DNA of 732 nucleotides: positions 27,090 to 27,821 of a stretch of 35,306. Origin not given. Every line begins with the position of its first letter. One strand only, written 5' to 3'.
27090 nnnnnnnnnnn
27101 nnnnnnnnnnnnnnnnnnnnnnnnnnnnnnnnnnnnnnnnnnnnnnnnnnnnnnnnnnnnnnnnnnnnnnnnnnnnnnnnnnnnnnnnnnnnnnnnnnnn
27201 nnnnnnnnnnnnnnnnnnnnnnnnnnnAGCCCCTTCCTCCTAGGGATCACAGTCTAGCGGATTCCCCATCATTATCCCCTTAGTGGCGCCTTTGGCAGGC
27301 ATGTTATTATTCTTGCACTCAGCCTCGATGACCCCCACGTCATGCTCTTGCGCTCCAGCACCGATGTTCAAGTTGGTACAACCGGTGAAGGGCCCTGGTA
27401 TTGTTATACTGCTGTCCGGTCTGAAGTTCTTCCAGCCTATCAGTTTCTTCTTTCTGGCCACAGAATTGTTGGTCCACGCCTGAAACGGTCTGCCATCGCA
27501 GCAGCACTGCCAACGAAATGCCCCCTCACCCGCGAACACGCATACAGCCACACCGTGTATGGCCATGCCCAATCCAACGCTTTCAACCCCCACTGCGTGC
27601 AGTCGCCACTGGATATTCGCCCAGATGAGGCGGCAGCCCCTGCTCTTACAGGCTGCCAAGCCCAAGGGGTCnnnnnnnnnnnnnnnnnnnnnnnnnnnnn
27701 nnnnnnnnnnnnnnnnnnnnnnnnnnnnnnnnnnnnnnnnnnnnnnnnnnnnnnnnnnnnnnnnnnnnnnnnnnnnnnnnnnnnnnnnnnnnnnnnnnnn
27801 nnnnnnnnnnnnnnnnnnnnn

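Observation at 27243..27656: Unrecognised Cys-rich 138-aa toxin-like domain after the Rhs DPLGL cleavage motif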

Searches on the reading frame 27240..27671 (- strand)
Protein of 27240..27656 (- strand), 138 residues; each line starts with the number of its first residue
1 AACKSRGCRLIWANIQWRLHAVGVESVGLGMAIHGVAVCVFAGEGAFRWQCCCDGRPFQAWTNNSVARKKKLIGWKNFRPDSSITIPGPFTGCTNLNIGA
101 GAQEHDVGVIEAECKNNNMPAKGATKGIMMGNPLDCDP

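Call 6: search_protein_families(library=pfam, proteins=[window:27240-27656:-], max_evalue=1)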
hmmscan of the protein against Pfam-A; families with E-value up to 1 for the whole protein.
window:27240-27656:- (138 aa): 1 family
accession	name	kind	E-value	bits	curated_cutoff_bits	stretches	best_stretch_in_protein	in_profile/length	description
PF23569.1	NBD_SMAX1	-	0.03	14.4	27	1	14-38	184-208/212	SMAX1 nucleotide binding domain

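Call 7: search_protein_families(library=ncbifam, proteins=[window:27240-27656:-], max_evalue=1)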
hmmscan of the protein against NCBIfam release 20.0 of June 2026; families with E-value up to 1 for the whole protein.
window:27240-27656:- (138 aa): 0 families

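Call 9: find_homologous_proteins(query=window:27243-27656:-, max_evalue=0.01)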
Query window:27243-27656:- (138 aa): 1 proteins with E <= 0.01 among 4 candidates.
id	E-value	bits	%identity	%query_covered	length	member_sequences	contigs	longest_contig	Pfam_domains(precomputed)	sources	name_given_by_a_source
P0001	1.0e-91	323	100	100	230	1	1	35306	-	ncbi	ncbi:MAG: RHS repeat-associated core domain-containing protein [Candidatus Brocadiia bacterium]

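Call 10: search_solved_structures(query=window:27243-27656:-, max_evalue=10)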
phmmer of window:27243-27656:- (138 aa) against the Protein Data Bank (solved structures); distinct sequences matched with E-value up to 10: 0.

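Call 12: search_protein_families(library=padloc, proteins=[window:27243-27656:-], max_evalue=1)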
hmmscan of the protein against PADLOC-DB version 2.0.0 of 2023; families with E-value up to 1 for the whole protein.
window:27243-27656:- (138 aa): 0 families

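Call 17: search_protein_representatives(protein=window:27243-27656:-)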
Query: 138 residues. Proteins with E-value up to 0.001 (for the whole library): 6; up to 1e-10: 3; up to 1e-30: 1. The best 6 are listed.
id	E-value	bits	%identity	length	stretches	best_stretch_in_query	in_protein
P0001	3.3e-92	322.7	100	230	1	1-138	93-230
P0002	4.7e-16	75.5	30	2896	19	2-35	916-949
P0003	1.5e-14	70.6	38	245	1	7-117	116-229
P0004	2.0e-10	57.2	36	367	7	10-60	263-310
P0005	1.8e-07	47.6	33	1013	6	27-67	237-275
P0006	3.6e-06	43.4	34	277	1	6-116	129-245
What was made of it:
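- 27243..27656 (-): 138-aa Cys-rich C-terminal domain, the putative toxin. It is the founding member of a 3-member family whose hallmark is W-x-CCC-x-G. Invariant residues are C8, W17, G28, G30, G35, C39, G43, W49, C51-53, G55, F78, I86, P87, P89, G92, G99, G101, Q103, D106, G108, C114, P120 and C136. Homologues P0003 and P0006 (call 17).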

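Call 20: find_homologous_proteins(query=A1, max_evalue=0.01)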
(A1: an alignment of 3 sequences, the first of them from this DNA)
Query A1 (3 sequences) (138 aa, profile of the alignment): 2 proteins with E <= 0.01 among 646 candidates.
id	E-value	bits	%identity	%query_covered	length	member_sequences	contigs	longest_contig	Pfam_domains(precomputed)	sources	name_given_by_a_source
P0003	1.0e-62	228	37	80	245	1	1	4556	-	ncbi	ncbi:MAG: RHS repeat domain-containing protein, partial [Planctomycetota bacterium]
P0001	1.7e-54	201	100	100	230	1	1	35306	-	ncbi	ncbi:MAG: RHS repeat-associated core domain-containing protein [Candidatus Brocadiia bacterium]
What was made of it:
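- Tried and rejected: Word-indexed searches of 5.8e9 proteins returned only the window protein when queried with the domain alone, and only the window protein and P0003 when queried with the 3-sequence profile (calls 9, 20).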

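Call 21: find_encoding_contigs(protein=P0003, flank=10000)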
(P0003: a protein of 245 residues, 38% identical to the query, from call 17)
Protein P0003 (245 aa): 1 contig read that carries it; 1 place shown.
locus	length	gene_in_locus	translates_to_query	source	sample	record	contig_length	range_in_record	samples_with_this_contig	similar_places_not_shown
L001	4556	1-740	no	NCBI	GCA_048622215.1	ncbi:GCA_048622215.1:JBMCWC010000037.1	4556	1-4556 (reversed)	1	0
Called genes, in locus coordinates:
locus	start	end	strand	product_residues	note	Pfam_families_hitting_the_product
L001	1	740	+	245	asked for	?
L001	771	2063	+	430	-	-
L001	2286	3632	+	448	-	PF13701:DDE_Tnp_1_4, PF01609:DDE_Tnp_1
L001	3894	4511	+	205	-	-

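Call 22: find_encoding_contigs(protein=P0006, flank=10000)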
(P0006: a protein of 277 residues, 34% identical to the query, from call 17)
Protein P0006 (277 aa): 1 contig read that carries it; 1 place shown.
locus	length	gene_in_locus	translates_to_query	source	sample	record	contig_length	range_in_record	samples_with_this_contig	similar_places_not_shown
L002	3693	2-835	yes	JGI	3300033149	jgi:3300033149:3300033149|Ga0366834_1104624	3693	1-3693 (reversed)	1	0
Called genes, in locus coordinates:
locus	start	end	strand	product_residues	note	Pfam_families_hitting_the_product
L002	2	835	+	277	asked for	?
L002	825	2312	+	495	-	-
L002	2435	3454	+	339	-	-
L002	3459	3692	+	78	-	?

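Call 26: find_related_loci(query=A1, collection=genome_contigs, flank=6000)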
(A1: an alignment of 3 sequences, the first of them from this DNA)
Query A1 (138 aa) in genome_contigs; peptide patterns used: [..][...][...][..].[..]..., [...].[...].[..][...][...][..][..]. (x = any residue, [..] = any of these).
253 stretches matched a pattern, but none encodes a relative of the query by tblastn (E <= 1e-3).

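Call 27: find_related_loci(query=A1, collection=metagenome_contigs, flank=6000)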
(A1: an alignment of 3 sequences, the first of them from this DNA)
Query A1 (138 aa) in metagenome_contigs; peptide patterns used: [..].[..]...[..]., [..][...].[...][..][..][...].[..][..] (x = any residue, [..] = any of these).
600 stretches matched a pattern, but none encodes a relative of the query by tblastn (E <= 1e-3).
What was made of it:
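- Tried and rejected: Pattern and tblastn scans for the CT family in GTDB genomes and JGI metagenomes found nothing (calls 26, 27).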

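Call 41: predict_structure(alignment_id=A1)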
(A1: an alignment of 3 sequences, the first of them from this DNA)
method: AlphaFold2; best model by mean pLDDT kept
length: 138 residues; sequences in the alignment: 3
mean_pLDDT: 77.1   pTM: 0.70
mean pLDDT of the five models: 77.1, 60.6, 48.2, 45.0, 42.7
residues with pLDDT >= 90: 17; 70-90: 90; 50-70: 15; < 50: 16
segments of 3 or more residues with pLDDT < 50: 28-31, 85-89, 94-97
pLDDT, mean of each block of 10 residues (from residue 1): 81 89 67 73 89 89 83 82 56 48 83 89 80 71
secondary structure, 60 per line:
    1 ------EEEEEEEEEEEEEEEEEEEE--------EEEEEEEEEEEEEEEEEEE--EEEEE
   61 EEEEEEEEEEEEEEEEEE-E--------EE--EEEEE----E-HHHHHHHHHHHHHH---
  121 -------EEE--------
elements in order: E7-26 E35-53 E56-78 E93-97 H104-117 E128-130
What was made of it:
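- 27243..27656 (-): AlphaFold2 best model has pLDDT 77 and pTM 0.70, with three ~20-residue strands plus one helix (call 41).
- On Glycine-zipper / helical membrane-depolarising toxins (Tse5-CT, EsxX-CT, ionophoric CdiA-CT): The segment is modelled as a beta-hairpin (call 41).
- Closest known: Tse5. Different: The fold is predicted to be mostly beta (call 41).
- Only one of five AlphaFold models was reasonably confident (pLDDT 77; the others 43-61), so the fold is uncertain (call 41). AlphaFold models it as the end of one strand, a loop and the start of the next strand (call 41).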

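Call 43: fold_search(model_id=the predicted structure, library=pdb)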
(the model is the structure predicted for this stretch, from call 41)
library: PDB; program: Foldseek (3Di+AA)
matches with E <= 10: 301; with E <= 0.001: 0
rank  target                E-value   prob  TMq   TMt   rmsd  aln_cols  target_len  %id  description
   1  8rri_d                2.1e-01  0.08  0.17  0.12  18.8       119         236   12  Human mitochondrial ribosome in complex with antibiotic tigecycline (released 2025-03-12)
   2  7o9k_d                4.2e-01  0.04  0.12  0.10  17.4       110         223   10  Human mitochondrial ribosome large subunit assembly intermediate with MTERF4-NSUN4, MRM2, MTG1, the MALSU module, GTPB (released 2021-06-30)
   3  2pnh_A                4.7e-01  0.09  0.17  0.21   8.9        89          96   15  Escherichia coli PriB E39A variant (released 2007-08-07)
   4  7of0_d                4.7e-01  0.03  0.13  0.10  18.5       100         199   15  Structure of a human mitochondrial ribosome large subunit assembly intermediate in complex with MTERF4-NSUN4 (dataset1 (released 2021-06-09)
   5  1txy_A                5.0e-01  0.09  0.17  0.23  10.5        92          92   15  E. coli PriB (released 2004-11-16)
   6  2pnh_B                5.3e-01  0.07  0.14  0.17  10.4        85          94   14  Escherichia coli PriB E39A variant (released 2007-08-07)
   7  1v1q_A                5.3e-01  0.07  0.12  0.15   9.8        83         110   14  Crystal structure of PriB- a primosomal DNA replication protein of Escherichia coli (released 2004-10-25)
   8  4apv                  6.2e-01  0.08  0.14  0.19  10.0        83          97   14  The Klebsiella pneumoniae primosomal PriB protein: identification, crystal structure, and ssDNA binding mode (released 2012-04-25)
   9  5wqv_A                6.2e-01  0.04  0.15  0.17  11.1       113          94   12  Crystal structure of PriB mutant - S55A (released 2017-11-29)
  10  7qh6_d                6.2e-01  0.02  0.11  0.09  18.0       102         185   12  Cryo-EM structure of the human mtLSU assembly intermediate upon MRM2 depletion - class 1 (released 2022-03-02)
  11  5u9o_F                6.5e-01  0.21  0.24  0.23   8.9        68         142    7  Cocrystal structure of the intermembrane space region of the plastid division proteins PARC6 and PDV1 (released 2017-12-20)
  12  3j7y_d                6.5e-01  0.03  0.11  0.10  16.3        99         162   11  Structure of the large ribosomal subunit from human mitochondria (released 2014-10-15)
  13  2ccz_A                7.3e-01  0.04  0.17  0.19  14.0       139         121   12  Crystal structure of E. coli primosomol protein PriB bound to ssDNA (released 2006-09-18)
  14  1woc_A                7.3e-01  0.04  0.12  0.16  11.3       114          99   12  Crystal structure of PriB (released 2005-01-25)
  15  8g7z_C                7.3e-01  0.03  0.14  0.12  19.1       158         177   15  Cryo-EM structure of full length Neuroligin-2 from Mouse bound to two Neurexin-1 Beta conformation one (released 2025-05-14)
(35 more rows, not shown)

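Call 45: search_solved_structures(query=A1, max_evalue=10)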
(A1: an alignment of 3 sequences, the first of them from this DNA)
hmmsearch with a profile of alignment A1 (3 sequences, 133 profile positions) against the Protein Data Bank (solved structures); distinct sequences matched with E-value up to 10: 0.
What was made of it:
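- On Known toxin domain families (Pfam Ntox/Tox-*, HNH, deaminase, ART, peptidases; NCBIfam; PADLOC): PDB sequence and profile searches found nothing at E <= 10 (calls 10, 45).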

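Call 46: search_protein_families(library=pfam, alignment_id=A3, max_evalue=1)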
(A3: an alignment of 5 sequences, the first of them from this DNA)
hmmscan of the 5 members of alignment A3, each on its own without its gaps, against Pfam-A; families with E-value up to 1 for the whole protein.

A. member 1, seq(143 aa): 1 family
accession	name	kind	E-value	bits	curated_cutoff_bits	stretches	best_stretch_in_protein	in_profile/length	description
PF23569.1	NBD_SMAX1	-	0.03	14.4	27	1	19-43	184-208/212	SMAX1 nucleotide binding domain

B. families by the number of members that match (of 5 scanned): 1 family
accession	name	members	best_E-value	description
PF23569.1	NBD_SMAX1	1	0.03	SMAX1 nucleotide binding domain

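Call 80: fold_search(model_id=the predicted structure, library=viral)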
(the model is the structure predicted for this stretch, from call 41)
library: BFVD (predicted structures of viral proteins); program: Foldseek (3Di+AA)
matches with E <= 10: 555; with E <= 0.001: 0
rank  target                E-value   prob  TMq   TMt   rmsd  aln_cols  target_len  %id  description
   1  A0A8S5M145            2.3e-01  0.15  0.15  0.11   9.6        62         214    6  ERF superfamily protein [Siphoviridae sp. ctLAw30]
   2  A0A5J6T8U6            2.7e-01  0.12  0.15  0.07   9.1        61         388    8  (no name in the UniProt tables at hand)
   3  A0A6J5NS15            3.2e-01  0.08  0.17  0.17  12.2       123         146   10  Ssb Single-stranded DNA-binding protein [uncultured Caudovirales phage]
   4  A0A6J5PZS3            3.5e-01  0.06  0.10  0.09  11.4        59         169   12  Essential recombination function protein [uncultured Caudovirales phage]
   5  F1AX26                3.9e-01  0.08  0.17  0.20  13.2       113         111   13  PP94 [Orf virus]
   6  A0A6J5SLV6            4.6e-01  0.11  0.14  0.10   9.4        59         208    8  Essential recombination function protein [uncultured Caudovirales phage]
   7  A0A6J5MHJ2            4.9e-01  0.14  0.18  0.22   7.9        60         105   13  Uncharacterized protein [uncultured Caudovirales phage]
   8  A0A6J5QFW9            5.1e-01  0.10  0.15  0.11   9.3        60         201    8  Essential recombination function protein [uncultured Caudovirales phage]
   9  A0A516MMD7            5.1e-01  0.08  0.16  0.15  13.6       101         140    9  (no name in the UniProt tables at hand)
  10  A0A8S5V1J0            5.4e-01  0.04  0.15  0.11  17.2       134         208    9  Uncharacterized protein [Myoviridae sp. ctJ2i1]
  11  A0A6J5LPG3            5.7e-01  0.10  0.15  0.10   9.5        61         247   16  Essential recombination function protein [uncultured Caudovirales phage]
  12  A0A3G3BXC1            5.7e-01  0.08  0.13  0.07   9.6        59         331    2  (no name in the UniProt tables at hand)
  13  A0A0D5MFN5            6.4e-01  0.09  0.13  0.19  13.1        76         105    9  Movement protein (Fragment) [Pepper vein yellows virus]
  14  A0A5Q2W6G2            6.4e-01  0.08  0.15  0.13   8.7        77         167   17  (no name in the UniProt tables at hand)
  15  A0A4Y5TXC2            6.4e-01  0.04  0.12  0.16  12.2        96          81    7  Uncharacterized protein [Aeromonas phage 2L372D]
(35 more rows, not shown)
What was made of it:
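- On Known toxin domain families (Pfam Ntox/Tox-*, HNH, deaminase, ART, peptidases; NCBIfam; PADLOC): Foldseek best hit was E 0.21 in PDB and 0.23 in BFVD, with TM < 0.3 (calls 43, 80).
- Weak Foldseek neighbours are OB-fold ssDNA binders (PriB, SSB), but with E >= 0.2 and TM < 0.3 (calls 43, 80).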

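Call 81: list_cluster_members(proteins=[P0001, P0003, P0006])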
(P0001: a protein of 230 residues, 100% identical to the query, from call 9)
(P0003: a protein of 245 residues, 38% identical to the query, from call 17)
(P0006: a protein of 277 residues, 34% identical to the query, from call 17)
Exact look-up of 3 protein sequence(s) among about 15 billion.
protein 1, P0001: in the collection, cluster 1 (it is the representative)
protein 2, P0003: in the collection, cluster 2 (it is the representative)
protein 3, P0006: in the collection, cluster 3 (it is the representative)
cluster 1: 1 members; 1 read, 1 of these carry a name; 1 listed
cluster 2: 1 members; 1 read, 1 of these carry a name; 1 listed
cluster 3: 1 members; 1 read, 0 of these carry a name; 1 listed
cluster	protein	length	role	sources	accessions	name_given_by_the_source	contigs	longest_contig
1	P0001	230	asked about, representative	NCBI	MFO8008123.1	MAG: RHS repeat-associated core domain-containing protein [Candidatus Brocadiia bacterium]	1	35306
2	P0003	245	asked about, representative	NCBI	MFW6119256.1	MAG: RHS repeat domain-containing protein, partial [Planctomycetota bacterium]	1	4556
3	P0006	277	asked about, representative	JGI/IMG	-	-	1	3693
